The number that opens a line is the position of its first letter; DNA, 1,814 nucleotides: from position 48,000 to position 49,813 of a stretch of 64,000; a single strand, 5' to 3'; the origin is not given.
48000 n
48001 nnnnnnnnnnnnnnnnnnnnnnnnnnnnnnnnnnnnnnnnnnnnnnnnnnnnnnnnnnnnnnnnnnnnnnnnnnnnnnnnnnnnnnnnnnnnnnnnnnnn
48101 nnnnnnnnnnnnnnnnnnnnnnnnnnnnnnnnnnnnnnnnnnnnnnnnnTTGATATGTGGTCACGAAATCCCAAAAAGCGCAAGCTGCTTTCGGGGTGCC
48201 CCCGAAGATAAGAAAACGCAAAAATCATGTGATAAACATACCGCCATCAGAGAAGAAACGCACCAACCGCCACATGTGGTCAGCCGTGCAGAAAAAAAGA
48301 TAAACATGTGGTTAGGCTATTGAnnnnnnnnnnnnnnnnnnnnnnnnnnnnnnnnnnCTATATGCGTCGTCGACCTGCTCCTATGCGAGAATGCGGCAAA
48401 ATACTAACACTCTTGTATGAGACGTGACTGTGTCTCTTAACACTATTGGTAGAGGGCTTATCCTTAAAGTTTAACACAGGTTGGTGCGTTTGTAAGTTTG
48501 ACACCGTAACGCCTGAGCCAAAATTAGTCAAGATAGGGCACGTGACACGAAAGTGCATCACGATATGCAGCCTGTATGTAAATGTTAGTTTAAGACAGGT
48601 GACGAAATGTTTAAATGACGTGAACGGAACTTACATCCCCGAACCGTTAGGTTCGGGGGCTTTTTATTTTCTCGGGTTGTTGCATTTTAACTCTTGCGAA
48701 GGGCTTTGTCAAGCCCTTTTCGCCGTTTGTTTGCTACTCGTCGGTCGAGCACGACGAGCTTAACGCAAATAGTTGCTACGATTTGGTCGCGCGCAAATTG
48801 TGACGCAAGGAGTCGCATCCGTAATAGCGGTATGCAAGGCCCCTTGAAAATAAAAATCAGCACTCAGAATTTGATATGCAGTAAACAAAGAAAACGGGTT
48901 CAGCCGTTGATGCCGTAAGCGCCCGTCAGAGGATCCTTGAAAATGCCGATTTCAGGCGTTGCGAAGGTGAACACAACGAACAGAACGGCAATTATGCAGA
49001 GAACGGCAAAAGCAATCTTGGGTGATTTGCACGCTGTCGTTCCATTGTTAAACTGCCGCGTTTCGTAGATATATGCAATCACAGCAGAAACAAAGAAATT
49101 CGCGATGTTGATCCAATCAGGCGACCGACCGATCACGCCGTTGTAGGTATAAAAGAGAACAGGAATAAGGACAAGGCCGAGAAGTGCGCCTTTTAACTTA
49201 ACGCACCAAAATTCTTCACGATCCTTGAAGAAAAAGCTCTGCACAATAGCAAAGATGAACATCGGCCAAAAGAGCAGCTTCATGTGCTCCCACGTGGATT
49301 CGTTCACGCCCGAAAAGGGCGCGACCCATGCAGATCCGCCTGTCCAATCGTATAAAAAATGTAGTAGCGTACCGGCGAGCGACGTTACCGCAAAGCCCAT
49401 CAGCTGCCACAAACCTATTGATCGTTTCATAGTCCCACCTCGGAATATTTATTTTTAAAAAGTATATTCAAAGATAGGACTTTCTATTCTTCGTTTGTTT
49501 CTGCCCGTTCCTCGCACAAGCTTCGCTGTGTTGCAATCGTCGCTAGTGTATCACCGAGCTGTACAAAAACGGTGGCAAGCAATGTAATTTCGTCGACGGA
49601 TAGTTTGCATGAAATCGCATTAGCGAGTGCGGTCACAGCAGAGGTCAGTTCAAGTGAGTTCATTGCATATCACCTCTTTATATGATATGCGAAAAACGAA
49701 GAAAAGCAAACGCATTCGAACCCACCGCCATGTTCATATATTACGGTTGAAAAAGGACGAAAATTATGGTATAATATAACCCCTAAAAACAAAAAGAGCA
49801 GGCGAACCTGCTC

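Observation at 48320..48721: Orphan ~310-nt transcription unit with a textbook promoter and tandem terminators but no ORF: candidate novel ncRNA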

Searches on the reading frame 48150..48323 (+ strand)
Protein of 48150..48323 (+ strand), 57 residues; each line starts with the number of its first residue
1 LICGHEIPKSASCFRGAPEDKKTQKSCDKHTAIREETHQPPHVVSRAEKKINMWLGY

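Call 22: search_protein_families(library=pfam, proteins=[window:48150-48323:+, window:48157-48303:+], max_evalue=1)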
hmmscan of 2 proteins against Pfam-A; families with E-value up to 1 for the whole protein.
window:48150-48323:+ (57 aa): 1 family
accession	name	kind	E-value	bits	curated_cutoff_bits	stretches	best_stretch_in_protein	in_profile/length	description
PF06388.16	DUF1075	-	0.093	12.9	25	1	21-56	44-79/158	Protein of unknown function (DUF1075)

window:48157-48303:+ (48 aa): 0 families

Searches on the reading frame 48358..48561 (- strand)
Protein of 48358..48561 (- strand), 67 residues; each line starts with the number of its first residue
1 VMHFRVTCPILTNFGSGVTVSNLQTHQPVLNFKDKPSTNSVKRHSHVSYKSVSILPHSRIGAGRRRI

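Call 22: search_protein_families(library=pfam, proteins=[window:48358-48561:-], max_evalue=1)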
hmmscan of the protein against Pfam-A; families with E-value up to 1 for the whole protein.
window:48358-48561:- (67 aa): 1 family
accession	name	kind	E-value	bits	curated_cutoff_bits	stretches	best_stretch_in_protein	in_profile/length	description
PF22864.1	ArgL-like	-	0.084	13.5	28.2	0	3-12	18-27/31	ArgL-like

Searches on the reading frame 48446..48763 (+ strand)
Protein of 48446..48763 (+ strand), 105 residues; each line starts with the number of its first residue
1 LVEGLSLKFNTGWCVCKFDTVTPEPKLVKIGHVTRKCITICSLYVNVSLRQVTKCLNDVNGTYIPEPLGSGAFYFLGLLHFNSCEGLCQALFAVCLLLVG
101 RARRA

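Call 12: search_protein_families(library=pfam, proteins=[window:48446-48763:+], max_evalue=0.01)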
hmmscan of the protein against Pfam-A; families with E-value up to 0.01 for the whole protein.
window:48446-48763:+ (105 aa): 0 families

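Call 48: search_protein_representatives(protein=window:48446-48763:+)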
Query: 105 residues. Proteins with E-value up to 0.001 (for the whole library): 11; up to 1e-10: 8; up to 1e-30: 6. The best 11 are listed.
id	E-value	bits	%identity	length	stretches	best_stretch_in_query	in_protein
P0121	4.2e-58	210.5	90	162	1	1-105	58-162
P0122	1.9e-43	163.3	90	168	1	1-82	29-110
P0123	1.6e-41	157.1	91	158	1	1-78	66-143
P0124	1.5e-39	150.8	92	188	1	1-75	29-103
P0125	7.1e-39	148.6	91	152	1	1-76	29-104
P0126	1.8e-38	147.3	78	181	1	1-89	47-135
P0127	8.1e-25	103.4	82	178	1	1-61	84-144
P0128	1.1e-22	96.6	68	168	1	1-76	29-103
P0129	2.6e-06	43.8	43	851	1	45-67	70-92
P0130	4.5e-05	39.8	65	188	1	69-105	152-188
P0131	2.5e-04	37.4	36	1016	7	10-55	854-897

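Call 50: find_encoding_contigs(protein=P0128, flank=4000, max_places=6)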
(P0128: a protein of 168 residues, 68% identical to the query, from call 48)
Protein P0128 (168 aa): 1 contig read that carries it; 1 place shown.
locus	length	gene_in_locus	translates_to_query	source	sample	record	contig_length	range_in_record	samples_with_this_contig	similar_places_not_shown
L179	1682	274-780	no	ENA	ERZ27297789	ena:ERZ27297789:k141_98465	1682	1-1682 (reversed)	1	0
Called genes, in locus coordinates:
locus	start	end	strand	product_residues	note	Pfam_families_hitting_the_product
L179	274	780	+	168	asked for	-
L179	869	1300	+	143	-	-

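Call 62: find_encoding_contigs(protein=P0127, flank=5000, max_places=6)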
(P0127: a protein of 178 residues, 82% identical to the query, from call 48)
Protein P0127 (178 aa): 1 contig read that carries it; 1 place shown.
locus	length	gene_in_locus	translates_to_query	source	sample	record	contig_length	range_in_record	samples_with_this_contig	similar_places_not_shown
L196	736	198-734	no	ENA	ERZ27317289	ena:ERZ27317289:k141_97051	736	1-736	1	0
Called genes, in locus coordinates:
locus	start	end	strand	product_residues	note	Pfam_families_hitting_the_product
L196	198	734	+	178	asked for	?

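Call 63: find_encoding_contigs(protein=P0124, flank=5000, max_places=6)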
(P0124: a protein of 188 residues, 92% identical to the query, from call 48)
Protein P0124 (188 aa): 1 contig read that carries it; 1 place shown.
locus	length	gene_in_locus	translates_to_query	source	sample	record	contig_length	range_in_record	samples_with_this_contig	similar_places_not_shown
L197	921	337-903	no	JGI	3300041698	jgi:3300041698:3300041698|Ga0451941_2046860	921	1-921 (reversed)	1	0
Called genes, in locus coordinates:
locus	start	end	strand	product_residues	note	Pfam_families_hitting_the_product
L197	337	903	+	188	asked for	-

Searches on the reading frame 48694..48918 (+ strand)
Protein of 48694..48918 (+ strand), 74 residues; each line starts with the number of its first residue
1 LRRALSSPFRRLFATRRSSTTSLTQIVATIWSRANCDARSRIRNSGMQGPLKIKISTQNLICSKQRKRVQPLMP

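Call 22: search_protein_families(library=pfam, proteins=[window:48694-48918:+], max_evalue=1)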
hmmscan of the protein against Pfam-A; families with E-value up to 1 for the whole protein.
window:48694-48918:+ (74 aa): 1 family
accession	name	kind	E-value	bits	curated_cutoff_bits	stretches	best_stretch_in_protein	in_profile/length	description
PF12422.13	Condensin2nSMC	-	0.13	12.7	27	1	12-67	40-96/149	Condensin II non structural maintenance of chromosomes subunit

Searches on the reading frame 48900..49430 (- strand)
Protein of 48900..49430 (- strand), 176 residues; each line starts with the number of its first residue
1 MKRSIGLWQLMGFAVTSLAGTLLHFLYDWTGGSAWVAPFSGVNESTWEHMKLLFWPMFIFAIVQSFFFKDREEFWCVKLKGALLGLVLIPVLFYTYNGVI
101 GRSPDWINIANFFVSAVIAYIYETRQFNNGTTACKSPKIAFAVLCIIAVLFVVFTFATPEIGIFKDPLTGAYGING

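Call 12: search_protein_families(library=pfam, proteins=[window:48900-49430:-], max_evalue=0.01)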
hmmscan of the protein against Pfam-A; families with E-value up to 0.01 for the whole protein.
window:48900-49430:- (176 aa): 1 family
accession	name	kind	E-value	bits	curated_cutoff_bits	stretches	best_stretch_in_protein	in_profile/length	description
PF20122.4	DUF6512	-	3.6e-28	99.2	26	1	7-174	11-181/181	Family of unknown function (DUF6512)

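Call 13: find_encoding_contigs(protein=window:48900-49430:-, flank=6000, max_places=10)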
Protein window:48900-49430:- (176 aa): 10 contigs read that carry it; 6 places shown.
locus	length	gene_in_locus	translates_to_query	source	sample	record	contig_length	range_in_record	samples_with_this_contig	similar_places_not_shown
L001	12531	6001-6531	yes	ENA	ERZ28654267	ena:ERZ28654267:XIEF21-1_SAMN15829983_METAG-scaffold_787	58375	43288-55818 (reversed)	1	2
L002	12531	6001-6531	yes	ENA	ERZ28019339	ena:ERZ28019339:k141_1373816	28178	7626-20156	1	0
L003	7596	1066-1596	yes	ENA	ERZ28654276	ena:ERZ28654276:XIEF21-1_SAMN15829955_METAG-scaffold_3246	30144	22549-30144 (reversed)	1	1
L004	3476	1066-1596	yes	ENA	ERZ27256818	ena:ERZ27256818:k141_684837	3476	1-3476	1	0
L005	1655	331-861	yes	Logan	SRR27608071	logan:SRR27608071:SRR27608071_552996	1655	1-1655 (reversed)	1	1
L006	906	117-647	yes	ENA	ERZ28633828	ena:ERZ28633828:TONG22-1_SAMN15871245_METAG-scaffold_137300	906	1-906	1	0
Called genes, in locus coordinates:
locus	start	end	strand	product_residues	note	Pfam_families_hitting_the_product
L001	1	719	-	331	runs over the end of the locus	PF08279:HTH_11 (faint), PF13280:WYL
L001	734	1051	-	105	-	-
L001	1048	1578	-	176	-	-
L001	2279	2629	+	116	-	PF13451:zf_Tbcl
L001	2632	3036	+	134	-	-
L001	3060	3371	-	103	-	-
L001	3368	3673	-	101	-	-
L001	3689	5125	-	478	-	PF00239:Resolvase, PF07508:Recombinase, PF13408:Zn_ribbon_recom (weak)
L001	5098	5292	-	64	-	PF20612:SHOCT_2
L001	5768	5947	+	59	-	PF20564:DUF6774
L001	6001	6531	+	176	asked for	PF20122:DUF6512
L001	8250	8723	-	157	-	PF00892:EamA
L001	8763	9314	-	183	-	PF13649:Methyltransf_25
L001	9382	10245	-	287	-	PF13302:Acetyltransf_3, PF00583:Acetyltransf_1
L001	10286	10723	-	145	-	PF00583:Acetyltransf_1 (weak), PF13508:Acetyltransf_7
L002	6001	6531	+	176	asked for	PF20122:DUF6512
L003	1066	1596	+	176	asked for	PF20122:DUF6512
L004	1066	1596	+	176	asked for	PF20122:DUF6512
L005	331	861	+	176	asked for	PF20122:DUF6512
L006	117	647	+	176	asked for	PF20122:DUF6512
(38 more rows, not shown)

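Call 28: find_related_loci(query=window:48900-49430:-, collection=viral_contigs, flank=6000)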
Query window:48900-49430:- (176 aa) in viral_contigs; peptide patterns used: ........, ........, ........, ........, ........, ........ (x = any residue, [..] = any of these).
4 stretches matched a pattern; 1 encode a relative of the query (tblastn E <= 1e-3); 1 distinct loci.
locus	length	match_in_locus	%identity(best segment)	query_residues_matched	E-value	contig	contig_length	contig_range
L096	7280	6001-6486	36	8-169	4e-30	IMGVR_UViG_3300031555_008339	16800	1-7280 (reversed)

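Call 36: find_related_loci(query=window:48900-49430:-, collection=genome_contigs, flank=6000)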
Query window:48900-49430:- (176 aa) in genome_contigs; peptide patterns used: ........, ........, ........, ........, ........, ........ (x = any residue, [..] = any of these).
600 stretches matched a pattern (row limit reached: there are more); 583 encode a relative of the query (tblastn E <= 1e-3); the best 80 are kept; 80 distinct loci.
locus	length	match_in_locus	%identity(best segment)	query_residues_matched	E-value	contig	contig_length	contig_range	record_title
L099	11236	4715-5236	86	1-174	9e-101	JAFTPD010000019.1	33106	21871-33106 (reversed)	MAG: Clostridia bacterium isolate RGIG4022 Roe_deer_Cecum-5__c446921, whole genome shotgun sequence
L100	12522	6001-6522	85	1-174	1e-99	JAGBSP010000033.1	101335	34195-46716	MAG: Clostridia bacterium isolate RGIG9409 Yak_Cecum-1__c437456, whole genome shotgun sequence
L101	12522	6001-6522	82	1-174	1e-98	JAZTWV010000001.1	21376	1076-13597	MAG: Candidatus Flemingiibacterium sp. isolate T1900045332_YK20190021.MAGScoT_cleanbin_000022 SGB_6539_k141_943553, whol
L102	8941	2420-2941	82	1-174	7e-98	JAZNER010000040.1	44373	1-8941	MAG: Eubacteriales bacterium isolate T1900044719_TS20190185.MAGScoT_cleanbin_000016 SGB_1897_k141_2850016, whole genome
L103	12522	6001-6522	83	1-174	2e-97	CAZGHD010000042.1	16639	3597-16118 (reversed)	MAG TPA_asm: uncultured Lachnospiraceae bacterium isolate SRP315200_co1_261 genome assembly, contig: NODE_6796_length_16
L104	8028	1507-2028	77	1-174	2e-95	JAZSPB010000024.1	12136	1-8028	MAG: Eubacteriales bacterium isolate T1900044547_TS20190013.MAGScoT_cleanbin_000026 SGB_153_k141_2762214, whole genome s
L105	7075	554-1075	79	1-174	1e-94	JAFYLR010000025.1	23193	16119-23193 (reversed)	MAG: Clostridia bacterium isolate RGIG7204 Water_buffalos_Cecum-1__c314361, whole genome shotgun sequence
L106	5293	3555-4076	79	1-174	3e-94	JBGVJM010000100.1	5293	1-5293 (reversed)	MAG: Eubacteriales bacterium isolate fecal_MAG_111 fecal_MAG_111_contig_0100, whole genome shotgun sequence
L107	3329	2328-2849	79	1-174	3e-95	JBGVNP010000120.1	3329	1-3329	MAG: Eubacteriales bacterium isolate fecal_MAG_231 fecal_MAG_231_contig_0120, whole genome shotgun sequence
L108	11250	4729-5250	76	1-174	1e-93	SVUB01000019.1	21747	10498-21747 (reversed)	MAG: Oscillospiraceae bacterium isolate SIG710 NODE_45571_length_21747_cov_1.287697, whole genome shotgun sequence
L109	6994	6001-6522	79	1-174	1e-93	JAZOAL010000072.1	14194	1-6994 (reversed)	MAG: Eubacteriales bacterium isolate T1900044763_TS20190229.MAGScoT_cleanbin_000015 SGB_2380_k141_1503317, whole genome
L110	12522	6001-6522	78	1-174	3e-93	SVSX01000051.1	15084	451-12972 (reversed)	MAG: Oscillospiraceae bacterium isolate SIG680 NODE_68717_length_15084_cov_2.131978, whole genome shotgun sequence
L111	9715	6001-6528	79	1-176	3e-93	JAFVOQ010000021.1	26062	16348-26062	MAG: Clostridia bacterium isolate RGIG5254 Sheep_Colon-1__c199601, whole genome shotgun sequence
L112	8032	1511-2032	79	1-174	8e-93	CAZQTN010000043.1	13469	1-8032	MAG TPA_asm: uncultured Ruminococcus sp. isolate SRP315200_co1_628 genome assembly, contig: NODE_9627_length_13469_cov_1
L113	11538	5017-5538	84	1-174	6e-93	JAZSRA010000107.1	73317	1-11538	MAG: Eubacteriales bacterium isolate T1900044540_TS20190006.MAGScoT_cleanbin_000027 SGB_58_k141_2670424, whole genome sh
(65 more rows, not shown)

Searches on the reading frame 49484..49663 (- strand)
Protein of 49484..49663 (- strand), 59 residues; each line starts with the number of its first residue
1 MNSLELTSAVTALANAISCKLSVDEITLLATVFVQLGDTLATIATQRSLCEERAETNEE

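Call 12: search_protein_families(library=pfam, proteins=[window:49484-49663:-], max_evalue=0.01)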
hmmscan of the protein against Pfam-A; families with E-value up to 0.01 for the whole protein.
window:49484-49663:- (59 aa): 1 family
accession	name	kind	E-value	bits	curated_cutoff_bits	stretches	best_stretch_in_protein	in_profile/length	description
PF20564.3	DUF6774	-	8.6e-14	51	25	1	24-50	2-28/28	Family of unknown function (DUF6774)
